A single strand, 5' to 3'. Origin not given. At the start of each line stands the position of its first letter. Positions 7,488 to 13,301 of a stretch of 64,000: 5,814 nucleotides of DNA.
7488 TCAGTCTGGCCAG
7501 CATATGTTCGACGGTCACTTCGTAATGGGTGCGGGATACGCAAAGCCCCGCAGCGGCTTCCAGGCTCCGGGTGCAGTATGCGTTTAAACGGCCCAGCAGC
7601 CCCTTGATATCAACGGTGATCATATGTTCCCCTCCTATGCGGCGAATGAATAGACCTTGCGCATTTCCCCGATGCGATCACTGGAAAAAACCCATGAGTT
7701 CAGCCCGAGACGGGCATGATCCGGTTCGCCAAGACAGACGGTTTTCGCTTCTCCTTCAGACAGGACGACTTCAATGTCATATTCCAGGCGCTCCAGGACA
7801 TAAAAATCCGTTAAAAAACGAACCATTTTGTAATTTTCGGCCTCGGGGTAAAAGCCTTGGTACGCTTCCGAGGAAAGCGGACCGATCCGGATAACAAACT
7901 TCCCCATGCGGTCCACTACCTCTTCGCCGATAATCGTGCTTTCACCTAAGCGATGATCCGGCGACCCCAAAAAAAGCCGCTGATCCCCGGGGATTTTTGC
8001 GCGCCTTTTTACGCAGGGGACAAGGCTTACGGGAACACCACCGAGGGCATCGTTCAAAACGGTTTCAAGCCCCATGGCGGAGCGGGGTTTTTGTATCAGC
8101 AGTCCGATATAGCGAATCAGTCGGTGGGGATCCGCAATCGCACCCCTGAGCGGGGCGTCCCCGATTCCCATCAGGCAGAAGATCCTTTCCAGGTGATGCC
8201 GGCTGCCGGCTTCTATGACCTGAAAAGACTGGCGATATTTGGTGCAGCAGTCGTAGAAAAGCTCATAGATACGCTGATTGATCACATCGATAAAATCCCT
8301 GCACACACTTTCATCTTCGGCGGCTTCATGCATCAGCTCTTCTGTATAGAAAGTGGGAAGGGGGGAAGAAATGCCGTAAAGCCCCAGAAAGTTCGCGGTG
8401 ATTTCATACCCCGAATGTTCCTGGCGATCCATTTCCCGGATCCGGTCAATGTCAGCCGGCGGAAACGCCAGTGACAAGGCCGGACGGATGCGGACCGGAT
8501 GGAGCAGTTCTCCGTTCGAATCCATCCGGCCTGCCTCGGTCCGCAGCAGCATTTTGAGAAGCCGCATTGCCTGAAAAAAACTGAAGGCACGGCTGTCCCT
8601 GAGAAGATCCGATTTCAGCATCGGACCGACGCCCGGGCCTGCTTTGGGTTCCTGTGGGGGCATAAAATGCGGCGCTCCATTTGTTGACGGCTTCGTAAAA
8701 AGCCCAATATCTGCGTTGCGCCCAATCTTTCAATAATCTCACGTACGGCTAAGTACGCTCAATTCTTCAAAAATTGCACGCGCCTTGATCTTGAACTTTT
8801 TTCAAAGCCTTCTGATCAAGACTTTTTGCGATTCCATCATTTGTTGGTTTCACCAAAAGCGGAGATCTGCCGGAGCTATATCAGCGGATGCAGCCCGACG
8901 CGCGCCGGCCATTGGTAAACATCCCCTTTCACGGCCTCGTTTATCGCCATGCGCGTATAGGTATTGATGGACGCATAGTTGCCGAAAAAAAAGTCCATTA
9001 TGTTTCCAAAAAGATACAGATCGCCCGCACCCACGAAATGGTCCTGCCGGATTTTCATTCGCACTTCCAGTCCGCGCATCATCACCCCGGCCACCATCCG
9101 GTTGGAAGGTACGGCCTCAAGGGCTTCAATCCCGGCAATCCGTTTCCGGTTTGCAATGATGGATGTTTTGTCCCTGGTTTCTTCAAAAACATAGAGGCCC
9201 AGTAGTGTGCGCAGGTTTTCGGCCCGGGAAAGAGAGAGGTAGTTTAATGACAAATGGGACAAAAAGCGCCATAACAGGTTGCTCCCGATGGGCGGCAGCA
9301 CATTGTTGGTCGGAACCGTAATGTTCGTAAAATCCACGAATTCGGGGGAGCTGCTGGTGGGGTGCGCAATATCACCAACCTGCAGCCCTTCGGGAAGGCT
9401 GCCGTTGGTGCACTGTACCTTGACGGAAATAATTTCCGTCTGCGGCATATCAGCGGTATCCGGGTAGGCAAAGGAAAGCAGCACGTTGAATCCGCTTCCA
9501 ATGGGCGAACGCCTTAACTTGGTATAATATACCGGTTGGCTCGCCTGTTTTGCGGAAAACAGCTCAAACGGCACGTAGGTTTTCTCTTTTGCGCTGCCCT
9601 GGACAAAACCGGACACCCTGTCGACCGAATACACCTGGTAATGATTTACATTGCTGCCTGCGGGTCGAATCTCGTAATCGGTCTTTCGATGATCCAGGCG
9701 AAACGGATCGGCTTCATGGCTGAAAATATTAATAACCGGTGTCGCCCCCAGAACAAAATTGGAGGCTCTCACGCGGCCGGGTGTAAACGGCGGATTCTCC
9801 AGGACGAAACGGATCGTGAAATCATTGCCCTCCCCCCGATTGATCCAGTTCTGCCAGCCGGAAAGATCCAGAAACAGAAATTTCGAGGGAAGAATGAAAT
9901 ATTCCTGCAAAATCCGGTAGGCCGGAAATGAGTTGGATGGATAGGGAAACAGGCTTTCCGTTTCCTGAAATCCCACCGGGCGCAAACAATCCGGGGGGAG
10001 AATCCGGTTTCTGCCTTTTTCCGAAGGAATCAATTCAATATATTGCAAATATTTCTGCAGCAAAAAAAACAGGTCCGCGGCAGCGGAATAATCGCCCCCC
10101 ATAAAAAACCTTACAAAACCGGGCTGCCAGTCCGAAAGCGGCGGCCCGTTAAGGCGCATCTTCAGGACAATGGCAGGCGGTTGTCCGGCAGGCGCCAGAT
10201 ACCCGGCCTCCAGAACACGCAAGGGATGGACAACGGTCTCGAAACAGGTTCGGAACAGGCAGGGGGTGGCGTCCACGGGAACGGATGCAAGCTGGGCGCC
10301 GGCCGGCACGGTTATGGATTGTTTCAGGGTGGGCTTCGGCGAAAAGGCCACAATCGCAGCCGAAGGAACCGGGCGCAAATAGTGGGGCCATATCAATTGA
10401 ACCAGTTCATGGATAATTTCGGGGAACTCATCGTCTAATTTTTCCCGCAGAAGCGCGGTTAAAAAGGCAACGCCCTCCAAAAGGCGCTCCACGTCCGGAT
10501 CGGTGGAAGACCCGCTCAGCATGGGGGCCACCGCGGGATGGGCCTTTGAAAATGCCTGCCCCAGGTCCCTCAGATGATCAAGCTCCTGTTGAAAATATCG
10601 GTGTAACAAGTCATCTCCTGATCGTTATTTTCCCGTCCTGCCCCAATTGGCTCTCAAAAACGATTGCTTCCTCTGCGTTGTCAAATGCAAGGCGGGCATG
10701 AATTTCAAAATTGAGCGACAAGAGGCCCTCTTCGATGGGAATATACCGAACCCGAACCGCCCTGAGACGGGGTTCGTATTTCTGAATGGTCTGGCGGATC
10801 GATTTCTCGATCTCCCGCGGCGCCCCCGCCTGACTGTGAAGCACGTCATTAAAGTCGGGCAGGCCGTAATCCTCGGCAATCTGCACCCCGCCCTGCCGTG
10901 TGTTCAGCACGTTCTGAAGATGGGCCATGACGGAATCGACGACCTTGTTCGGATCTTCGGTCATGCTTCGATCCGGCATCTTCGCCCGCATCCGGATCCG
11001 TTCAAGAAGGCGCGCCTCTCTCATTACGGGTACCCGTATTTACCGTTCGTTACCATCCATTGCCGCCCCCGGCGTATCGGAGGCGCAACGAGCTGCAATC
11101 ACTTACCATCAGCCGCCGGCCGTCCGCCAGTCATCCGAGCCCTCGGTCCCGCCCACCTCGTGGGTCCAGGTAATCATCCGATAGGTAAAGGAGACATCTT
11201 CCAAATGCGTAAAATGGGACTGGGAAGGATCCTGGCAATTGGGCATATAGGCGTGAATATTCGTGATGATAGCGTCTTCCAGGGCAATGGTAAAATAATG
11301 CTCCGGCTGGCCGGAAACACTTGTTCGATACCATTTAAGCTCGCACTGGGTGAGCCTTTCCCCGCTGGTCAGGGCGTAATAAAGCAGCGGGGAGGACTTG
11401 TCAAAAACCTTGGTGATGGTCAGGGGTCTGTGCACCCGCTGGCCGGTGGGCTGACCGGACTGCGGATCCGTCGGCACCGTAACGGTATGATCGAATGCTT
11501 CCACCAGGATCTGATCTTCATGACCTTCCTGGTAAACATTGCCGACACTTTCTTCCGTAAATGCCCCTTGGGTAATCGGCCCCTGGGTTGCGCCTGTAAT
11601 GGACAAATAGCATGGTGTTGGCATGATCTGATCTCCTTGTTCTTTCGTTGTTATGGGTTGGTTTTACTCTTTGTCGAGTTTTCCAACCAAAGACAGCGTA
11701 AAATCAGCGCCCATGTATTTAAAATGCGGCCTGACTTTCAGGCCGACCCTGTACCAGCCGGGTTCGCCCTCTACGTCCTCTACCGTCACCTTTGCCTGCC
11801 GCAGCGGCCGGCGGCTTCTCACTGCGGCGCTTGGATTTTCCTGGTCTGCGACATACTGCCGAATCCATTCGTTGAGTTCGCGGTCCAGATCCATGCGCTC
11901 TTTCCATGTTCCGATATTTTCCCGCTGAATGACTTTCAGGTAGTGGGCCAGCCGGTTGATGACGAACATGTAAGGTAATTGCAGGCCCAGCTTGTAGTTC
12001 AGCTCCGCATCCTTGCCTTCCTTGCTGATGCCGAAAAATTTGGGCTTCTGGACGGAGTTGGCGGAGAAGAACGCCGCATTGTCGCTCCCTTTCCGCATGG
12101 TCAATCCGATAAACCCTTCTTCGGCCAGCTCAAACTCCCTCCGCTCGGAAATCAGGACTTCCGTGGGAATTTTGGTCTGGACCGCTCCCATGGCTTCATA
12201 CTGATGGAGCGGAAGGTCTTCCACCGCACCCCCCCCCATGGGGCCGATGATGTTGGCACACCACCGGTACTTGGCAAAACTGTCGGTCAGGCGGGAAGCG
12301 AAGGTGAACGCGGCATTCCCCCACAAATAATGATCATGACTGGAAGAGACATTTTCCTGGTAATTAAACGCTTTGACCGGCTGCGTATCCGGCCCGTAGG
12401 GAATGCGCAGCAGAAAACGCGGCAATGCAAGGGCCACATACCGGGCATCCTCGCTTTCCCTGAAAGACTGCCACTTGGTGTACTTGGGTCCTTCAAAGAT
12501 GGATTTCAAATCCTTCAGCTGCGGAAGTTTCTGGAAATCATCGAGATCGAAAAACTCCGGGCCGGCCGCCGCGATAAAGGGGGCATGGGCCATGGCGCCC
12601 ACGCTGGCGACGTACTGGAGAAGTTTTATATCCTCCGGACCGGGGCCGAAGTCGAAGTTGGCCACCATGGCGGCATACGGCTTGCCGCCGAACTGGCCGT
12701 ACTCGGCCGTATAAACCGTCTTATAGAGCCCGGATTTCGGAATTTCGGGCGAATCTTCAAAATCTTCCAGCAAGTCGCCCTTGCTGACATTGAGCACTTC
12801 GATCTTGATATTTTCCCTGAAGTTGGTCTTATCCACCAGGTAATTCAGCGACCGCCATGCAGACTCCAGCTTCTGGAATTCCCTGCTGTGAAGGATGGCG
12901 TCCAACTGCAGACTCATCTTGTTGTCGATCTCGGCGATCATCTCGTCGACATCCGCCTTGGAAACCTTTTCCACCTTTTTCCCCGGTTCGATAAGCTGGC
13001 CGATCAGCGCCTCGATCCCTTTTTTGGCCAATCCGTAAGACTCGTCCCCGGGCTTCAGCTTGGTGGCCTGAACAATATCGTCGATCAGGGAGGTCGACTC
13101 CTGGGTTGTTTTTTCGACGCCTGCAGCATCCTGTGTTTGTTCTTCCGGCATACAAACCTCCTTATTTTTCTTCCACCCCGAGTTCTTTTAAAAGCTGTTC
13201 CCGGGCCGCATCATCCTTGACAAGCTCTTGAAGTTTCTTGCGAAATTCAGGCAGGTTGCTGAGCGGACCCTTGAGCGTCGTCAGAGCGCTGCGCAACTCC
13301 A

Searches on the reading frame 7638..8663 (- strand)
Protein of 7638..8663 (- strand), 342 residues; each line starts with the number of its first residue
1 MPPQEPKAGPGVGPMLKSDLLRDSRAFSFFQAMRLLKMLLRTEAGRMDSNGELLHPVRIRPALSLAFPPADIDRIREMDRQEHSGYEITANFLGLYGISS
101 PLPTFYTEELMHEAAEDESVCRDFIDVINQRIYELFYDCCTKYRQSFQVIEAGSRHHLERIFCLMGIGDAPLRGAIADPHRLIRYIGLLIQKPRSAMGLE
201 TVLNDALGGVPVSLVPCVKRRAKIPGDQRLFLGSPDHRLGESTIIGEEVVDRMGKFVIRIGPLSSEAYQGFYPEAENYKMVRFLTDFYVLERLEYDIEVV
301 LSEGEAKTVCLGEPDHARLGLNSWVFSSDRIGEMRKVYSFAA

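Call 81: search_protein_families(library=pfam, proteins=[window:7638-8663:-], max_evalue=0.001)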
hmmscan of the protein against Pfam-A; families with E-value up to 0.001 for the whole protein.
window:7638-8663:- (342 aa): 1 family
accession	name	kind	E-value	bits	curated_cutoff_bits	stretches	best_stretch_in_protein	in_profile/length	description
PF06996.16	T6SS_TssG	-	1e-85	288.1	24.6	1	25-325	3-303/304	Type VI secretion, TssG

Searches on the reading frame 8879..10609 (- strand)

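Call 81: search_protein_families(library=pfam, proteins=[window:8879-10609:-], max_evalue=0.001)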
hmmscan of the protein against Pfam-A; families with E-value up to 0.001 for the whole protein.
window:8879-10609:- (577 aa): 1 family
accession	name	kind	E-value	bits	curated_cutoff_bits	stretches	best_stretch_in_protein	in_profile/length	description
PF05947.17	T6SS_TssF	-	5.5e-152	507.9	25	1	2-572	5-606/608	Type VI secretion system, TssF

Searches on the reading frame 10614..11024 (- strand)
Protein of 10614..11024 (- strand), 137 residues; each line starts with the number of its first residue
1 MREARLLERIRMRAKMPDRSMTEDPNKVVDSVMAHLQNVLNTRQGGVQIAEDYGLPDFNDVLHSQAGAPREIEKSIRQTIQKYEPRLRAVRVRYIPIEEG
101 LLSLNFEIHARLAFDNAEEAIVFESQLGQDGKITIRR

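Call 81: search_protein_families(library=pfam, proteins=[window:10614-11024:-], max_evalue=0.001)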
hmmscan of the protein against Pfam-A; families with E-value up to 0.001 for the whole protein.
window:10614-11024:- (137 aa): 1 family
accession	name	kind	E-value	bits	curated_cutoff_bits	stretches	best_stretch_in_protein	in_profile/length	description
PF04965.19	GPW_gp25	-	1e-18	67.3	27.2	1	29-116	4-95/96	Baseplate wedge protein gp25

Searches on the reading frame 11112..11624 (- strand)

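Call 81: search_protein_families(library=pfam, proteins=[window:11112-11624:-], max_evalue=0.001)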
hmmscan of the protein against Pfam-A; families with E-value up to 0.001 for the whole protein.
window:11112-11624:- (171 aa): 1 family
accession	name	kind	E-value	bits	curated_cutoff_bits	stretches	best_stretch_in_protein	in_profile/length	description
PF05638.18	T6SS_HCP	-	4.2e-38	131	23.5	1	6-155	1-129/129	Type VI secretion system effector, Hcp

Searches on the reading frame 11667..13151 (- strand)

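Call 81: search_protein_families(library=pfam, proteins=[window:11667-13151:-], max_evalue=0.001)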
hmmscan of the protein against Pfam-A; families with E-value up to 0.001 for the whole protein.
window:11667-13151:- (495 aa): 2 families
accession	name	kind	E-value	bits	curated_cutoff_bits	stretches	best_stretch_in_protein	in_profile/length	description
PF05943.17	VipB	-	5.6e-134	446.4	27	1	69-368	1-301/301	EvpB/VC_A0108, tail sheath N-terminal domain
PF18945.5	VipB_2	-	7.8e-45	152.1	27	1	382-492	2-112/112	EvpB/VC_A0108, tail sheath gpW/gp25-like domain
